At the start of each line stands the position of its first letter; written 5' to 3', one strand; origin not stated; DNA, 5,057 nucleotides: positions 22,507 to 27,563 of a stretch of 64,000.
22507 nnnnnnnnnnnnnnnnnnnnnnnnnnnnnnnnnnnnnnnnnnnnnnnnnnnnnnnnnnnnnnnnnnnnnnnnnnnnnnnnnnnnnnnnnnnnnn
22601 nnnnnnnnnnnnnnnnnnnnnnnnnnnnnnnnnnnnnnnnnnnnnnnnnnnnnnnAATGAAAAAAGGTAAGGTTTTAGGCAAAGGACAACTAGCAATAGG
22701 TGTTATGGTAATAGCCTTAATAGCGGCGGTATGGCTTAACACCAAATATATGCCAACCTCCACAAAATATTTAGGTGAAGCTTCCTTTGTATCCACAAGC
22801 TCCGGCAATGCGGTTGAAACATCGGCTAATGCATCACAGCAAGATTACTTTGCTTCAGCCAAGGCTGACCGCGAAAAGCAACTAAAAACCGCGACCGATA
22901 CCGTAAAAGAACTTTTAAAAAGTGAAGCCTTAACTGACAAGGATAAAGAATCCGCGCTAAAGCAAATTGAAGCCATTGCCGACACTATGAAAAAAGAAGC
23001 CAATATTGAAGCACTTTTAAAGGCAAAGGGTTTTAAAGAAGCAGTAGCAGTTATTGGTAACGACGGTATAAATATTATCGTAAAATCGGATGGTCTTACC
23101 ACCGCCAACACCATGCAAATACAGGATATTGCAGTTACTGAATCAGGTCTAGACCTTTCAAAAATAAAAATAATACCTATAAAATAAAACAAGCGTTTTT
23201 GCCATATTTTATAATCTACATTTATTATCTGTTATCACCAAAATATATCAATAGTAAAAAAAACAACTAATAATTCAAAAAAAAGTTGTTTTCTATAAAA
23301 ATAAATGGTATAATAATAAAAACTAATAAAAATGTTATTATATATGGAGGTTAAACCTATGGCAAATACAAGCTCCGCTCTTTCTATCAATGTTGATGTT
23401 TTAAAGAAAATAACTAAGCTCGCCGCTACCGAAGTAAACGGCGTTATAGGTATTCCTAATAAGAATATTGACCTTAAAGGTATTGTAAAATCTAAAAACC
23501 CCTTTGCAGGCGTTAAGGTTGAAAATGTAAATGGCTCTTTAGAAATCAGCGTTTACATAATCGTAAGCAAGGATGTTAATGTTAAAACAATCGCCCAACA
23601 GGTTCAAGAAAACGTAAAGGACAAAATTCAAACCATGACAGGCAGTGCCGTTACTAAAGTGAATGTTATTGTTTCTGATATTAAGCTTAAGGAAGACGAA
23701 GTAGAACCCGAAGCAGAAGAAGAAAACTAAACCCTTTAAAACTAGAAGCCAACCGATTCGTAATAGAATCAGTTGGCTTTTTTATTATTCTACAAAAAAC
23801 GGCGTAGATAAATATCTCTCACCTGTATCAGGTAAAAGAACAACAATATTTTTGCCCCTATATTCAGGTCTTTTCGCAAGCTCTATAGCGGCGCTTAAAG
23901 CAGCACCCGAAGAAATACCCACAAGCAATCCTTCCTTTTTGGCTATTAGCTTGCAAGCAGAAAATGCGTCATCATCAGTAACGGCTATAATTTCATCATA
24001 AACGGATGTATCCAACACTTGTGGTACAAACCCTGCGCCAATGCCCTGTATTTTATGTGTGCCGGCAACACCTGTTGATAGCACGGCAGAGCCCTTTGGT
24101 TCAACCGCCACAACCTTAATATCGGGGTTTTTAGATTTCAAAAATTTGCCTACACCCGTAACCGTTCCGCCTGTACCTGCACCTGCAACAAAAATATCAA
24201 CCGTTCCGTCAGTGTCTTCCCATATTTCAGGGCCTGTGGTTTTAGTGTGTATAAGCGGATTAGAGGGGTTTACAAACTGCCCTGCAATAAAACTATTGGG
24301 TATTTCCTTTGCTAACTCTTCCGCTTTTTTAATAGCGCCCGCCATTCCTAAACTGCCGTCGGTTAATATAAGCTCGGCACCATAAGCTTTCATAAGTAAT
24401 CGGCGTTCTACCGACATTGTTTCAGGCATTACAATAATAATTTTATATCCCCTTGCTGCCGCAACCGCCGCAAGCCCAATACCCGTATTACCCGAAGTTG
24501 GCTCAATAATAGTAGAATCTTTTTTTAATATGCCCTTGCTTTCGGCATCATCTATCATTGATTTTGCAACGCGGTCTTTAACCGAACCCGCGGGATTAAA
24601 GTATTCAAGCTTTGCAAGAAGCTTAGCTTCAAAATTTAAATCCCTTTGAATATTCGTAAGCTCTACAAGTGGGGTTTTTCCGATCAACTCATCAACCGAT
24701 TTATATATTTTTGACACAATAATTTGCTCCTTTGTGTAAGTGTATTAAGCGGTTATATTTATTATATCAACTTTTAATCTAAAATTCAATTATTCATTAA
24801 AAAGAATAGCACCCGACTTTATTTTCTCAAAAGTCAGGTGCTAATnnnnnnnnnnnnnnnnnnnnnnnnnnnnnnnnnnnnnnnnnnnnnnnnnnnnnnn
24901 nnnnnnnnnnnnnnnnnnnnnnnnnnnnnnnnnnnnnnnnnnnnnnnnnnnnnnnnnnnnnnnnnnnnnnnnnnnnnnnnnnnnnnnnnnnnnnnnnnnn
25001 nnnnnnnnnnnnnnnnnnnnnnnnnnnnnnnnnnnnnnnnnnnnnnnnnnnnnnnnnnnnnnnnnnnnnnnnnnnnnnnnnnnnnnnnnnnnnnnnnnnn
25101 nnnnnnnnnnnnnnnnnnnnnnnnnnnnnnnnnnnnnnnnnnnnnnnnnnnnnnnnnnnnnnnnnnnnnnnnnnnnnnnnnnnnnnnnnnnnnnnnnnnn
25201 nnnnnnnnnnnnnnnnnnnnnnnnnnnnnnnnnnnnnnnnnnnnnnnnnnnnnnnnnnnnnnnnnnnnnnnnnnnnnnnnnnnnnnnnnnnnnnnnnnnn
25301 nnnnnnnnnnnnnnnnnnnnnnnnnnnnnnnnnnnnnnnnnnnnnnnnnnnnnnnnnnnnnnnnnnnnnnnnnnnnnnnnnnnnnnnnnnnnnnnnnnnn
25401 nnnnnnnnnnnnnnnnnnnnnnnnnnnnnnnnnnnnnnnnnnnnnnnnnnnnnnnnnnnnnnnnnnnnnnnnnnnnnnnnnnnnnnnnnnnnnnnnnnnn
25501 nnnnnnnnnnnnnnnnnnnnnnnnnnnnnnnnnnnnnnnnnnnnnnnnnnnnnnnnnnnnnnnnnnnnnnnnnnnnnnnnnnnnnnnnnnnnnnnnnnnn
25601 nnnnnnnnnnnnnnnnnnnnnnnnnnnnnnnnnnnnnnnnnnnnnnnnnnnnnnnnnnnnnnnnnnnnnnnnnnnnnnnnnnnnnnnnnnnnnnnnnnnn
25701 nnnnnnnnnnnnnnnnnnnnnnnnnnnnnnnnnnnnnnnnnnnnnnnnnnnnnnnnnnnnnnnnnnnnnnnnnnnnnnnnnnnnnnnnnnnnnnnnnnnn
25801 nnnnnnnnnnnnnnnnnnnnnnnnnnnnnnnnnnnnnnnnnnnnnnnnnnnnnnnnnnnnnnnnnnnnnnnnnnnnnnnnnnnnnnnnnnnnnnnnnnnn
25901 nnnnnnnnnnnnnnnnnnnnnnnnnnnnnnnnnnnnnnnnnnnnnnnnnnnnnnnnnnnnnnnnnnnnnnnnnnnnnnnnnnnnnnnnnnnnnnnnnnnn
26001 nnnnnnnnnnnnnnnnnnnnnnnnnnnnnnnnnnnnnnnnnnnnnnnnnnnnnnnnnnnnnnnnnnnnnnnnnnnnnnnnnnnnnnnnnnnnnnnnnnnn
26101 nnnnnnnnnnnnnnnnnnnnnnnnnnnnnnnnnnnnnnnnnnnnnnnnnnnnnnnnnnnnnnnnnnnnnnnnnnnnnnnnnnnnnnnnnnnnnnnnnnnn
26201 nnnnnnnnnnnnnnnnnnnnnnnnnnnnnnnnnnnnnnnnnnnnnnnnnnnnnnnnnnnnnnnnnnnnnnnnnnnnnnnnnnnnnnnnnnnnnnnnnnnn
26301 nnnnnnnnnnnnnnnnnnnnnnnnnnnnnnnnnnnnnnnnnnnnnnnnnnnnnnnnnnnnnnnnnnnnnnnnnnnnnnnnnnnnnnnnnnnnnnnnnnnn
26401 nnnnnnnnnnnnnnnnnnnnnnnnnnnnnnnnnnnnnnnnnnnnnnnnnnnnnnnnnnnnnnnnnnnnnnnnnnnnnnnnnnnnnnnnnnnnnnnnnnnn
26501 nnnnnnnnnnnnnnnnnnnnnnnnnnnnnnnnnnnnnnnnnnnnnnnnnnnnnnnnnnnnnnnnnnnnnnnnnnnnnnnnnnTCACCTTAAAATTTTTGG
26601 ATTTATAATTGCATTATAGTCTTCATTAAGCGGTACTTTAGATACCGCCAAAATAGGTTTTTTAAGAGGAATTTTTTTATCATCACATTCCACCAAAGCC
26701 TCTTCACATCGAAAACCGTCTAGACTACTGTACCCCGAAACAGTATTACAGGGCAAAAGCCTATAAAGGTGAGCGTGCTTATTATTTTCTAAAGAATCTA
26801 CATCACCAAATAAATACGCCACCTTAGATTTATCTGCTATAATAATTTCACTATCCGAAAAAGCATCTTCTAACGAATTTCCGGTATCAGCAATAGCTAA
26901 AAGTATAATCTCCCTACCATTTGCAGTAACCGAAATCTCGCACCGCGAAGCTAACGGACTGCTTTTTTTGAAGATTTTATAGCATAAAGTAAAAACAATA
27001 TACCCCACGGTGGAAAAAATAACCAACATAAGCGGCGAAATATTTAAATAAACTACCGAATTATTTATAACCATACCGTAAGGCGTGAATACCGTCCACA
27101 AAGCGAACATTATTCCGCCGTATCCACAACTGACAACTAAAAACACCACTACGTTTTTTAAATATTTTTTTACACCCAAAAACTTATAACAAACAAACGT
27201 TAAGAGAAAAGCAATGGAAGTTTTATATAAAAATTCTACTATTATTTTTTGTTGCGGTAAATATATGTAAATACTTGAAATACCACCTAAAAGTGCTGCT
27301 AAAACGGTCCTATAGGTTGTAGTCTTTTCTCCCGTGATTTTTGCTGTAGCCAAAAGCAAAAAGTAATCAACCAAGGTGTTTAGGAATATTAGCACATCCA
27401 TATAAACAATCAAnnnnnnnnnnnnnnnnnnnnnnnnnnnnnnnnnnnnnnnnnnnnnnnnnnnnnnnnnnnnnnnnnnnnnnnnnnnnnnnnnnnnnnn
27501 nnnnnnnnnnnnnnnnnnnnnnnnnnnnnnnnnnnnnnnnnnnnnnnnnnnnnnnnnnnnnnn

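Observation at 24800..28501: Two Avd-like four-helix-bundle cassettes in inverted orientation bracket tRNA-Lys, DUF1294, sigE and spoIIGA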

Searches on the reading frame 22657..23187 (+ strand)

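Call 103: search_protein_families(library=pfam, proteins=[window:22657-23187:+], max_evalue=0.00001)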
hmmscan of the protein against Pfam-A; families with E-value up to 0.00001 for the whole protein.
window:22657-23187:+ (176 aa): 1 family
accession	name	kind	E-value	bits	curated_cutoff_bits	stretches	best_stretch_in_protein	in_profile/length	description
PF12685.13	SpoIIIAH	-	4.1e-30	105.6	30.6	1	11-172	3-191/191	SpoIIIAH-like protein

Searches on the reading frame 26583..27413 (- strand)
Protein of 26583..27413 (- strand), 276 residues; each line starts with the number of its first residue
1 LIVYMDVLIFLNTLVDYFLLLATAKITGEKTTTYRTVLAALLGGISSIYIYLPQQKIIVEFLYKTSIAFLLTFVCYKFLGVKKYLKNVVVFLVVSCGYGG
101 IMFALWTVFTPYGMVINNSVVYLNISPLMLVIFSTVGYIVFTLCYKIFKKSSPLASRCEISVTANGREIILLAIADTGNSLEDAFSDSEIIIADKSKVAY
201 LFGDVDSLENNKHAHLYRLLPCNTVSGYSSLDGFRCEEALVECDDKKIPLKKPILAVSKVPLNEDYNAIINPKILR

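Call 8: search_protein_families(library=pfam, proteins=[window:26583-27413:-], max_evalue=0.01)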
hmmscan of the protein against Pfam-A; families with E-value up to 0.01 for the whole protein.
window:26583-27413:- (276 aa): 1 family
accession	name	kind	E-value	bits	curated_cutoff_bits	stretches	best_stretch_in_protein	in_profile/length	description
PF03419.18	Peptidase_U4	-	5.5e-51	174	28.4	1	3-274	2-284/284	Sporulation factor SpoIIGA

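Call 40: find_related_loci(query=window:26583-27413:-, collection=genome_contigs, flank=5000)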
Query window:26583-27413:- (276 aa) in genome_contigs; peptide patterns used: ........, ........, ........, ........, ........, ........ (x = any residue, [..] = any of these).
73 stretches matched a pattern; 2 encode a relative of the query (tblastn E <= 1e-3); 2 distinct loci.
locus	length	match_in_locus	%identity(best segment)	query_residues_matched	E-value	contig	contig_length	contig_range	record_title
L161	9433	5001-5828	87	1-276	2e-163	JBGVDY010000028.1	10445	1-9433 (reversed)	MAG: Acutalibacteraceae bacterium isolate fecal_MAG_426 fecal_MAG_426_contig_0028, whole genome shotgun sequence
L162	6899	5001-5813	55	1-276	1e-97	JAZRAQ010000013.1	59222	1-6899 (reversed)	MAG: Acutalibacteraceae bacterium isolate T1900045140_TC20190134.MAGScoT_cleanbin_000009 SGB_4914_k141_1255047, whole ge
